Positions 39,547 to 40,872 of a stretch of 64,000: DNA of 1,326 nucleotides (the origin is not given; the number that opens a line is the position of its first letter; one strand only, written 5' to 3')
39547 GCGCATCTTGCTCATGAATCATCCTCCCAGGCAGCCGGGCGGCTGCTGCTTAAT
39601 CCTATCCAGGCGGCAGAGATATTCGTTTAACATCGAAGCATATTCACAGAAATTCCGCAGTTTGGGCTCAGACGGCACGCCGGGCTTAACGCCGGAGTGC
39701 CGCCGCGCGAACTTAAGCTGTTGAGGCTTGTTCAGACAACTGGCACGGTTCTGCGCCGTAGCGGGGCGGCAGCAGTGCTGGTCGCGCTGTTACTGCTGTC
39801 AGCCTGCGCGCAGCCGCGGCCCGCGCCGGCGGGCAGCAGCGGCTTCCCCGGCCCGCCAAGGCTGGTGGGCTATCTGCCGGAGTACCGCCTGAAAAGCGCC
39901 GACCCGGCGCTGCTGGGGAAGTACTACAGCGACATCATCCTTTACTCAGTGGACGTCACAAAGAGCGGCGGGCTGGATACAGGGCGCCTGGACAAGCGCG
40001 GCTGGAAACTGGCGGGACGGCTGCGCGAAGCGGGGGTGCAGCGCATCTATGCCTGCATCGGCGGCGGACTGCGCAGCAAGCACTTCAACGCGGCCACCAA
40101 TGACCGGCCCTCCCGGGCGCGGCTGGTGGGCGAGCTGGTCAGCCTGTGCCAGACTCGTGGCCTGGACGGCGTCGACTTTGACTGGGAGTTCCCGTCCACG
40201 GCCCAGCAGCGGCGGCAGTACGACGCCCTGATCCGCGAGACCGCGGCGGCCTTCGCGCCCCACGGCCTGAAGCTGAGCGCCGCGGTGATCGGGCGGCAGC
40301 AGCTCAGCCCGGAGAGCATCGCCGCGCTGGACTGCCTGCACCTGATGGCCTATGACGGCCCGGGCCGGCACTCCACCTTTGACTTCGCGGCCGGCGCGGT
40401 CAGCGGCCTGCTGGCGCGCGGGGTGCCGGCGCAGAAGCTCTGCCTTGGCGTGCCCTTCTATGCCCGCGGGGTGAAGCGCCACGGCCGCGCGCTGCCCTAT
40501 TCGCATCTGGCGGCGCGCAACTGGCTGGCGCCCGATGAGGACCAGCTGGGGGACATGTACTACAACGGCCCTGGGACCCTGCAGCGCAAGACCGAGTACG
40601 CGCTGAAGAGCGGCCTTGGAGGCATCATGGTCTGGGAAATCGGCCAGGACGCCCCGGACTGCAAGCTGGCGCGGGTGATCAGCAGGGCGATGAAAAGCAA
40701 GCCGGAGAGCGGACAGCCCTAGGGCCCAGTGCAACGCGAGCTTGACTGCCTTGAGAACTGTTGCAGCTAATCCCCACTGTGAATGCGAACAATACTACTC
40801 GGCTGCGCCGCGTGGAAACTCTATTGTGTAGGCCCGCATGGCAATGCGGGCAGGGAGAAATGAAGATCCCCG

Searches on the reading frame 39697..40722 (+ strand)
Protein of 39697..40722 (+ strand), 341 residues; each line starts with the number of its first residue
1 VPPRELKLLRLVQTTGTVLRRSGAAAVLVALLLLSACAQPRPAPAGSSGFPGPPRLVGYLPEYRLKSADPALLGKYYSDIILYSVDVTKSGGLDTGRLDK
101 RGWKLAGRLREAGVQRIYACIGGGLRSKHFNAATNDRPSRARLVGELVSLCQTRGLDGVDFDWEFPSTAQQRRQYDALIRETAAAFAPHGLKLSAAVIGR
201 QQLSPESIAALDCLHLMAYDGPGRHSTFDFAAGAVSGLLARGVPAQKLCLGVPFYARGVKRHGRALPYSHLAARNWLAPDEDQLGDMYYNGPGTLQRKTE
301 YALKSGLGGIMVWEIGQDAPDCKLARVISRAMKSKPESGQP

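Call 17: search_protein_families(library=pfam, proteins=[window:39697-40722:+], max_evalue=0.001)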
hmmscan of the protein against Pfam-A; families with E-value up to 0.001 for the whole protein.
window:39697-40722:+ (341 aa): 1 family
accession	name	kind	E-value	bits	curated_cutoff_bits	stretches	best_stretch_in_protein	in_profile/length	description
PF00704.34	Glyco_hydro_18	-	2.7e-29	103.3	29.6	1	116-318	66-317/317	Glycosyl hydrolases family 18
